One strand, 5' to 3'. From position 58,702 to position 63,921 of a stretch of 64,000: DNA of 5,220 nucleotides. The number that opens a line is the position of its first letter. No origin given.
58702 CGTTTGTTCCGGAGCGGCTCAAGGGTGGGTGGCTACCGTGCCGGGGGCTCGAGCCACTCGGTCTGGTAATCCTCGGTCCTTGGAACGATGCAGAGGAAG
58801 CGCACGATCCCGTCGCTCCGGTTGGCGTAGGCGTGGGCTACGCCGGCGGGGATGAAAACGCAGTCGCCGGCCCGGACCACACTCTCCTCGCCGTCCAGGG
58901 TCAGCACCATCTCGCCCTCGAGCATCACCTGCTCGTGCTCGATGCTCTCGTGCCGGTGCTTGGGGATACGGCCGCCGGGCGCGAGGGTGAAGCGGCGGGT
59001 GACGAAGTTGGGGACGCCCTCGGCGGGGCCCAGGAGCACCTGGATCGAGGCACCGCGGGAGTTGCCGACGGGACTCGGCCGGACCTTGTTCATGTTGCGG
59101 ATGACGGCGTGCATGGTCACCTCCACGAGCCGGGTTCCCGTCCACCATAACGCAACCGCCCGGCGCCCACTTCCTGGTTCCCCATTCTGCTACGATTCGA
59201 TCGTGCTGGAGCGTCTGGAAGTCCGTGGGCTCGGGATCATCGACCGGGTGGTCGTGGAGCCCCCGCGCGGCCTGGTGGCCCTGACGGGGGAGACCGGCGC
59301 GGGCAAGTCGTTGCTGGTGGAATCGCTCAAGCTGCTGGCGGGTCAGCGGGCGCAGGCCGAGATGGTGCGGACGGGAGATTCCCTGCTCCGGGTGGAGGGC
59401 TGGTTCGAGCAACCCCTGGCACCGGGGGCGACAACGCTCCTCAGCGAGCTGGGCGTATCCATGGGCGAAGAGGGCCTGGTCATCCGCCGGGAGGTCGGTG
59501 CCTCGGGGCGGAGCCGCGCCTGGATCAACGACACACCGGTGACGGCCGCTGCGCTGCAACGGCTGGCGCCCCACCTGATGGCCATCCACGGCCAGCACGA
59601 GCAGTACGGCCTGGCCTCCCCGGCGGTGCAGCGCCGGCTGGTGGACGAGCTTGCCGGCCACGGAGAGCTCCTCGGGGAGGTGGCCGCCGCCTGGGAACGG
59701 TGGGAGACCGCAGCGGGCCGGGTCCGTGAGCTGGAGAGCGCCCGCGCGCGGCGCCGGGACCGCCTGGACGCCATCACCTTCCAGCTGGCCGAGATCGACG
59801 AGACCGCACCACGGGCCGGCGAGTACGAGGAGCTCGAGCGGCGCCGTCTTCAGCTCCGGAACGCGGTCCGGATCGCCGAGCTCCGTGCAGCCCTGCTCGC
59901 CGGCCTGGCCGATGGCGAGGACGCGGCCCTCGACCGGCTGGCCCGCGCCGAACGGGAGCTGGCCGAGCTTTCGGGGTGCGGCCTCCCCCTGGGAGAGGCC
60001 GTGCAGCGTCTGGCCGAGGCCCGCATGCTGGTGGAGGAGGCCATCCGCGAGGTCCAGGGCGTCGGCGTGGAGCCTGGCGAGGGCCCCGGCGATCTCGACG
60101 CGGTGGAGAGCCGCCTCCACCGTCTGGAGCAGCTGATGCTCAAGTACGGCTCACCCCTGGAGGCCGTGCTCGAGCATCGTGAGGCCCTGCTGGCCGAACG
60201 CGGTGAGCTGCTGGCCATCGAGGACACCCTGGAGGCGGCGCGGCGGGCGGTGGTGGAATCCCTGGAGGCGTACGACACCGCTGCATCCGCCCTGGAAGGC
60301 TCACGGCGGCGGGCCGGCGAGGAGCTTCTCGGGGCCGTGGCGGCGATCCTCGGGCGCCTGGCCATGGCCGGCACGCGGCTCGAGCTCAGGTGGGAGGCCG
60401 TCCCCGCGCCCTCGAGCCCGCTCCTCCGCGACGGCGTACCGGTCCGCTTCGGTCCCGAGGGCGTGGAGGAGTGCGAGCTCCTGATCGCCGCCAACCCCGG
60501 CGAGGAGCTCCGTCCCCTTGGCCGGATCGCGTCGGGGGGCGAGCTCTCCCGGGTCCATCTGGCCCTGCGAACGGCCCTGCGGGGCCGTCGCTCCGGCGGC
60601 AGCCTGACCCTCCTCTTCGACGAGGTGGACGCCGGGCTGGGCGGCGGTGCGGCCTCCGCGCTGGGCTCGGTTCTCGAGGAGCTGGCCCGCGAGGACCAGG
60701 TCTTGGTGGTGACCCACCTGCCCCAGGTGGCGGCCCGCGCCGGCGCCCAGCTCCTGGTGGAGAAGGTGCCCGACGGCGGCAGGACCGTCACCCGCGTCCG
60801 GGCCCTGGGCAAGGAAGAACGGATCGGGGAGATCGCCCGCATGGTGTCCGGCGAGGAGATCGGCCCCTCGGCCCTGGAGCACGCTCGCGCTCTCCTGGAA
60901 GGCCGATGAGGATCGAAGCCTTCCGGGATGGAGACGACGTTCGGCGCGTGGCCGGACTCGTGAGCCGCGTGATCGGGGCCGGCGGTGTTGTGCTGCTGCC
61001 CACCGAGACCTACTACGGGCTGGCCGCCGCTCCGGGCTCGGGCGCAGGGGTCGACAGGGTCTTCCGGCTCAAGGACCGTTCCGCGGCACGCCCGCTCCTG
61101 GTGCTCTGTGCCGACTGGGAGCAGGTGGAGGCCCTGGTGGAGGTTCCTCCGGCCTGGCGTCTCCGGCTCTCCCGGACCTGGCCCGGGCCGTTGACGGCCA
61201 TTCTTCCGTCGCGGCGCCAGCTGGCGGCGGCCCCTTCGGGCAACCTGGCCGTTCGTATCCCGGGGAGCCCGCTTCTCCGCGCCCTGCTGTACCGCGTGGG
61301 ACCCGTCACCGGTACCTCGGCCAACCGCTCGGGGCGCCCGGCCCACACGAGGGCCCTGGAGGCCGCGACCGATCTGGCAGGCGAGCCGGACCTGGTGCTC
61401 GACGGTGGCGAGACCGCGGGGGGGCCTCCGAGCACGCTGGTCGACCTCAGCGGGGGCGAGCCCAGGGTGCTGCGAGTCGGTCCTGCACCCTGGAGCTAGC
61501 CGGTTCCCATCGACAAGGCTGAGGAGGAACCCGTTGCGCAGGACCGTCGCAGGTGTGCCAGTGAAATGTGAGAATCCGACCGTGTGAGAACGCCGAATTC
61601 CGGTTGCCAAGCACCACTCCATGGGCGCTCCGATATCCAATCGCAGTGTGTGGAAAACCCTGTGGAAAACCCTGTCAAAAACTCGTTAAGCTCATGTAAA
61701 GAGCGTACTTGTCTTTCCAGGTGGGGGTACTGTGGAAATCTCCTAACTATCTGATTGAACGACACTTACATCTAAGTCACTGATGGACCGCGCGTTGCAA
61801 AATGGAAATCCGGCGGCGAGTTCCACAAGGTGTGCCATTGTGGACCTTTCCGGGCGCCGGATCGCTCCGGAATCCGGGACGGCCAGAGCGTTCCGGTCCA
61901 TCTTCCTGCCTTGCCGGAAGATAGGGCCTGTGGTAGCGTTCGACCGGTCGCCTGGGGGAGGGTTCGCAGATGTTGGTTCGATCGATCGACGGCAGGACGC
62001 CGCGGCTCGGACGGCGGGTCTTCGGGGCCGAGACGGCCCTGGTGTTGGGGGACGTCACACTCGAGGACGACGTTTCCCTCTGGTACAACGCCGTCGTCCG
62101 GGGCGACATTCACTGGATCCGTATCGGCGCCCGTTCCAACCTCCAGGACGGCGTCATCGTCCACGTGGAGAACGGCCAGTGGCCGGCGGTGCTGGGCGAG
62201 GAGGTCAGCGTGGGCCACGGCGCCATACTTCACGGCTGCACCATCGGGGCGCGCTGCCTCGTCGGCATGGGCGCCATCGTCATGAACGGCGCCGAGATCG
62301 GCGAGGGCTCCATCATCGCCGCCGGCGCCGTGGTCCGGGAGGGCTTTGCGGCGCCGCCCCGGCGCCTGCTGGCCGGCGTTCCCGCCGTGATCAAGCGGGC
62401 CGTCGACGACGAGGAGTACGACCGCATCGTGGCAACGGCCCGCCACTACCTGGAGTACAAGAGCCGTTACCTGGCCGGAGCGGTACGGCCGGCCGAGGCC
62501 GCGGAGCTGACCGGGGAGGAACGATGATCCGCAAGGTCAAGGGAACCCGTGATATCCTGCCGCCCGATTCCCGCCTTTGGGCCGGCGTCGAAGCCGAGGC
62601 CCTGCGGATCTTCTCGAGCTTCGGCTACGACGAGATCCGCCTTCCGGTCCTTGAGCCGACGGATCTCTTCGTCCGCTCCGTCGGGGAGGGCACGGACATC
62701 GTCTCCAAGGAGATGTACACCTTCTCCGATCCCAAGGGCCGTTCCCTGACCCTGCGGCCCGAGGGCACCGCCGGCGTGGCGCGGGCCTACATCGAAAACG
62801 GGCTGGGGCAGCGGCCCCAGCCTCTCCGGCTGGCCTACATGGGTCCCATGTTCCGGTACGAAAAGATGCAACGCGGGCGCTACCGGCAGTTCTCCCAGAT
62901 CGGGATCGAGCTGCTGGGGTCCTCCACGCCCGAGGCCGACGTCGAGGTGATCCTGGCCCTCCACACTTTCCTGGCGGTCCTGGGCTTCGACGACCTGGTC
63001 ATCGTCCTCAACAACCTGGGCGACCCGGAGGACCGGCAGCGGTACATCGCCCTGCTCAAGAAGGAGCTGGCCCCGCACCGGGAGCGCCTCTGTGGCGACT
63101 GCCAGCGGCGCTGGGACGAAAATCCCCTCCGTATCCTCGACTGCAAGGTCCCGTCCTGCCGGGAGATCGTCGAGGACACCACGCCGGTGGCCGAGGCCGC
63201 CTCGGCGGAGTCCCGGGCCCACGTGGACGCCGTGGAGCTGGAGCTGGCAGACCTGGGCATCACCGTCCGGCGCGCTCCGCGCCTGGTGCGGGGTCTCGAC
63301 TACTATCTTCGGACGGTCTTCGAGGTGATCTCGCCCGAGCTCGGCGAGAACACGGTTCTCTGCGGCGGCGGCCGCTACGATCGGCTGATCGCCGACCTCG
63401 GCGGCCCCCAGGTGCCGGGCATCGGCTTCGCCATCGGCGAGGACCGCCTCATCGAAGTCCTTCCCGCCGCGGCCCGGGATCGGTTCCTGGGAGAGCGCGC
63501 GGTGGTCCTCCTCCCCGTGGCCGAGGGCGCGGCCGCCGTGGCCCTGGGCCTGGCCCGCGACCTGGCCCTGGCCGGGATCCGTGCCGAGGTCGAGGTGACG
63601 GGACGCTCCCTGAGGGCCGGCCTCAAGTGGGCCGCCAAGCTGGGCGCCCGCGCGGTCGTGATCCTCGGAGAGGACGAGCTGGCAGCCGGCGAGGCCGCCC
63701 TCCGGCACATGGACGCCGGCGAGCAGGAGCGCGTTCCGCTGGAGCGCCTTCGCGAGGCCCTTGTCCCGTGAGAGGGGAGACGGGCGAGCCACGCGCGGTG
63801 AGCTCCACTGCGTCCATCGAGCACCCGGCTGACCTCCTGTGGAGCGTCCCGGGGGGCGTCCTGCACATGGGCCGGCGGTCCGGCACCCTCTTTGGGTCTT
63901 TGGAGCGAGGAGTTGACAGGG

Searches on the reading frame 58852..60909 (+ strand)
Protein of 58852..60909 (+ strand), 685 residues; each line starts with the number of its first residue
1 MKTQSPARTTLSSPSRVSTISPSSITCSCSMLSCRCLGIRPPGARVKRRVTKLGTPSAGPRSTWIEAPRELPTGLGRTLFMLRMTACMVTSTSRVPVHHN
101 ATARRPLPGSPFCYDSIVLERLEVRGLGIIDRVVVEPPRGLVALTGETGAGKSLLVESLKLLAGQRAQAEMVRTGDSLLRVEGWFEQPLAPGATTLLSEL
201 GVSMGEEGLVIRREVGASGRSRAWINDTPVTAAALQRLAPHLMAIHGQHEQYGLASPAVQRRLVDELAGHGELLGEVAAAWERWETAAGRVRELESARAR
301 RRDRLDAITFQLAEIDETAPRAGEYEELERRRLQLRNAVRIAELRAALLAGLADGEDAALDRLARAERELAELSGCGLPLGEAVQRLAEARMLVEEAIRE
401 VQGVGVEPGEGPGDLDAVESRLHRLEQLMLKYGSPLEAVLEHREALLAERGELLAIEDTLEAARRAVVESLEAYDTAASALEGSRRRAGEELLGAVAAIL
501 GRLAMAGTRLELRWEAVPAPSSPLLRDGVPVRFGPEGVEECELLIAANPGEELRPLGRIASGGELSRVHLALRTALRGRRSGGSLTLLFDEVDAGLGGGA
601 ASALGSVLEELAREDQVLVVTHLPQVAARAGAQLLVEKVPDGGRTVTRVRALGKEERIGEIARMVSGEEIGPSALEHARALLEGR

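Call 23: search_protein_families(library=pfam, proteins=[window:58852-60909:+], max_evalue=0.00001)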
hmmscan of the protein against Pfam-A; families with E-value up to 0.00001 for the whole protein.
window:58852-60909:+ (685 aa): 1 family
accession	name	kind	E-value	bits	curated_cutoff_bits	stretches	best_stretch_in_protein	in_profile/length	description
PF02463.25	SMC_N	-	1.2e-14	54.7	40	1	119-638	2-213/220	RecF/RecN/SMC N terminal domain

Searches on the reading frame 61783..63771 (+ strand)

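Call 23: search_protein_families(library=pfam, proteins=[window:61783-63771:+], max_evalue=0.00001)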
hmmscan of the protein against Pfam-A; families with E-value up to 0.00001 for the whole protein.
window:61783-63771:+ (662 aa): 3 families
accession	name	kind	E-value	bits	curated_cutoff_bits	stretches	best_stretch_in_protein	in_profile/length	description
PF13393.11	tRNA-synt_His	-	2e-45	155.8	25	1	254-553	1-305/308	Histidyl-tRNA synthetase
PF00587.30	tRNA-synt_2b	-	1.6e-15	58.1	29.3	1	312-535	1-141/179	tRNA synthetase class II core domain (G, H, P, S and T)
PF03129.25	HGTP_anticodon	-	1.4e-12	48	21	1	574-660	2-91/94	Anticodon binding domain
